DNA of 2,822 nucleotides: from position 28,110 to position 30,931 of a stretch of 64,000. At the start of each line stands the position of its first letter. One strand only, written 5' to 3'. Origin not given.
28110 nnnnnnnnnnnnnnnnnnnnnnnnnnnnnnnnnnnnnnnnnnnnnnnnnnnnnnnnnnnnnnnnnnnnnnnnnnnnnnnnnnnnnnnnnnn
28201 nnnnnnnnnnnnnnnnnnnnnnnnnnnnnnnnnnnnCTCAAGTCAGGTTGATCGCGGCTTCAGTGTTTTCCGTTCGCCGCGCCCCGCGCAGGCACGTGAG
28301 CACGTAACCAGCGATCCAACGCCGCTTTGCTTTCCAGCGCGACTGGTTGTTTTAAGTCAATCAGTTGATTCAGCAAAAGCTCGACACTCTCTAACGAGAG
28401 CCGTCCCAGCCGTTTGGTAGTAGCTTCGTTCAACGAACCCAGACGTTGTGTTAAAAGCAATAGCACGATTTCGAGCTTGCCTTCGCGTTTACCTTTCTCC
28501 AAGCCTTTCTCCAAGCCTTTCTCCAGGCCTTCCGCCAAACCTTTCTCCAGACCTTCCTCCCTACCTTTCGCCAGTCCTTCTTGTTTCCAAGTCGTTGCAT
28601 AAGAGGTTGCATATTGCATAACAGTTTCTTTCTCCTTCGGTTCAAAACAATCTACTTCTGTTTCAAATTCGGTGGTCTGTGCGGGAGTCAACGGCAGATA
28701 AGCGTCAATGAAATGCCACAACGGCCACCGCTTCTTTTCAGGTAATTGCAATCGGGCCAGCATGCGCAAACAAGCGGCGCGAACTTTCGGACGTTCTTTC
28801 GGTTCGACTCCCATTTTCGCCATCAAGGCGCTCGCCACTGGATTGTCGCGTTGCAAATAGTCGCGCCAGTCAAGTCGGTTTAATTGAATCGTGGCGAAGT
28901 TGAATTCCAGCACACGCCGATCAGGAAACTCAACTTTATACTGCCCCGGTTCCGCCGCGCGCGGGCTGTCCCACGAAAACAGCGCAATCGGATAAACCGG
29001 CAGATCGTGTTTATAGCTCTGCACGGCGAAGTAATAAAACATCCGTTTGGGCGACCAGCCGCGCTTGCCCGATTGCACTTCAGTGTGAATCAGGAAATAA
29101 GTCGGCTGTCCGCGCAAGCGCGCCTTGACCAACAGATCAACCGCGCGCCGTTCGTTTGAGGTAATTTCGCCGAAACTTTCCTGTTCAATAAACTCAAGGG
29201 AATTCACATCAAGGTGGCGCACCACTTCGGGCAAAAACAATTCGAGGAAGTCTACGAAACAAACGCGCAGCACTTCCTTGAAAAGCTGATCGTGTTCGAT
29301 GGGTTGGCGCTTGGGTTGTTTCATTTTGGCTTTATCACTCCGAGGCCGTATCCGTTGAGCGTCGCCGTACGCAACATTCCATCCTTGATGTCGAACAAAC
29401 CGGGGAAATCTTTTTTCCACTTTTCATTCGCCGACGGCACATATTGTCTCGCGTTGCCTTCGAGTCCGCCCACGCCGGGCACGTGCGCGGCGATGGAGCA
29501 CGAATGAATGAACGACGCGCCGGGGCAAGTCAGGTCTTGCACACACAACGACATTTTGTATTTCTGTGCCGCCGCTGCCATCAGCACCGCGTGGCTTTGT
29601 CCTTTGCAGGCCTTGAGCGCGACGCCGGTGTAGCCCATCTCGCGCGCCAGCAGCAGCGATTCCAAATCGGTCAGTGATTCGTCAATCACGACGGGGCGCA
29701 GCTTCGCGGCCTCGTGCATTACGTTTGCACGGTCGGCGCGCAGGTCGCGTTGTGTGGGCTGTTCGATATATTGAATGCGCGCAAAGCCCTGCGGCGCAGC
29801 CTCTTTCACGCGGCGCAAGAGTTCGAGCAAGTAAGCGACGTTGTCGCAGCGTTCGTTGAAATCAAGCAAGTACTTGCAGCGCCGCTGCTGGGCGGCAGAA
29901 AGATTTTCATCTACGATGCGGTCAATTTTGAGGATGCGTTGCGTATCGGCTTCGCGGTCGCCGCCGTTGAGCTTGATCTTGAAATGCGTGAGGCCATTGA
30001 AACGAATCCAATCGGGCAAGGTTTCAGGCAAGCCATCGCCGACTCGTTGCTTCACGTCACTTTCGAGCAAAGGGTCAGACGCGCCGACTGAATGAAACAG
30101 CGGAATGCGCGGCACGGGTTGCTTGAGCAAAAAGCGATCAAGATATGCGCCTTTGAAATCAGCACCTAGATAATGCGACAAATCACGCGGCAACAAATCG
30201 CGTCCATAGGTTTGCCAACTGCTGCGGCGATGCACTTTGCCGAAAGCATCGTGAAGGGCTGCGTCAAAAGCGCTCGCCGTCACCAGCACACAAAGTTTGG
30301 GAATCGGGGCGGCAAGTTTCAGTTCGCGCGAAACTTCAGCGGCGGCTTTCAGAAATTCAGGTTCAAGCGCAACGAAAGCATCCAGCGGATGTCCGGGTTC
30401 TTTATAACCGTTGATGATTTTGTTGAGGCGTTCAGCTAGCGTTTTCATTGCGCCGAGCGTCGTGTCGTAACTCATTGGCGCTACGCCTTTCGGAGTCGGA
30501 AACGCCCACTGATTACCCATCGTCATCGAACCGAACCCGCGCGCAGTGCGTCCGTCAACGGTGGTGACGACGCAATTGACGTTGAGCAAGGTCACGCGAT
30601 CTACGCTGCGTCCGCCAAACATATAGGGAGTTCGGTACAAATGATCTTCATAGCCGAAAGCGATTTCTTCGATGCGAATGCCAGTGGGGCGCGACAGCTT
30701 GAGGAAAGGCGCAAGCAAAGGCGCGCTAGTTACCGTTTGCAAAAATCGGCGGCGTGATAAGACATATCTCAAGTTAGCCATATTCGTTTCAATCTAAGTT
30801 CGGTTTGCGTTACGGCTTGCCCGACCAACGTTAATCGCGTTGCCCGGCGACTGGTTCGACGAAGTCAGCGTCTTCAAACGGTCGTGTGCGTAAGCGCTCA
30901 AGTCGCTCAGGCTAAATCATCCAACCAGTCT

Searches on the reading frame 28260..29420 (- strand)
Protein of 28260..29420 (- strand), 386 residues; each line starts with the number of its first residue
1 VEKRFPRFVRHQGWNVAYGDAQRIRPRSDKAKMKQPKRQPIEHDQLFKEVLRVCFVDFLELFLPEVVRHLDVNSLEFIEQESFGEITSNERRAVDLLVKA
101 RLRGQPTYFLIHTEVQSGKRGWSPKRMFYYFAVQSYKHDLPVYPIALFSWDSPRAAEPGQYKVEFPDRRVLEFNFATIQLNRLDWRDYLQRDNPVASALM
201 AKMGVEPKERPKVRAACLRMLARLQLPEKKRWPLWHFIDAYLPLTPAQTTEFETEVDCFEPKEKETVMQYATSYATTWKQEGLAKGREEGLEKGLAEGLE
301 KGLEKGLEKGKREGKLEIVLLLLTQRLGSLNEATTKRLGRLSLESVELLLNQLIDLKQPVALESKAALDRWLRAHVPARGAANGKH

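Call 24: search_protein_families(library=pfam, proteins=[window:28260-29420:-])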
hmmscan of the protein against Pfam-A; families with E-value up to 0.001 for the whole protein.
window:28260-29420:- (386 aa): 3 families
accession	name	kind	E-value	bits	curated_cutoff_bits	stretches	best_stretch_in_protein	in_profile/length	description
PF14261.11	DUF4351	-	2.2e-06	28.1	25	1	308-359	1-52/59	Domain of unknown function (DUF4351)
PF09811.14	Yae1_N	-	0.00014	21.9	27.5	1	280-316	3-39/39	Essential protein Yae1, N terminal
PF04754.18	Transposase_31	-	0.00022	21.3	21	1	42-131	2-93/203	Putative transposase, YhgA-like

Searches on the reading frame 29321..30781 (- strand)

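Call 24: search_protein_families(library=pfam, proteins=[window:29321-30781:-])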
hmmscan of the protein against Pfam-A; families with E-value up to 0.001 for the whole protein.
window:29321-30781:- (486 aa): 1 family
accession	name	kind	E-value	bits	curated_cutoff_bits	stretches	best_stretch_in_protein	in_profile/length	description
PF13378.12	MR_MLE_C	-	1.3e-11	45.1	29.4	1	262-480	13-213/219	Enolase C-terminal domain-like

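Call 52: search_protein_families(library=ncbifam, proteins=[window:29321-30781:-], max_evalue=1e-10)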
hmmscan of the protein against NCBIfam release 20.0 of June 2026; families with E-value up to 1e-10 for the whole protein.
window:29321-30781:- (486 aa): 0 families
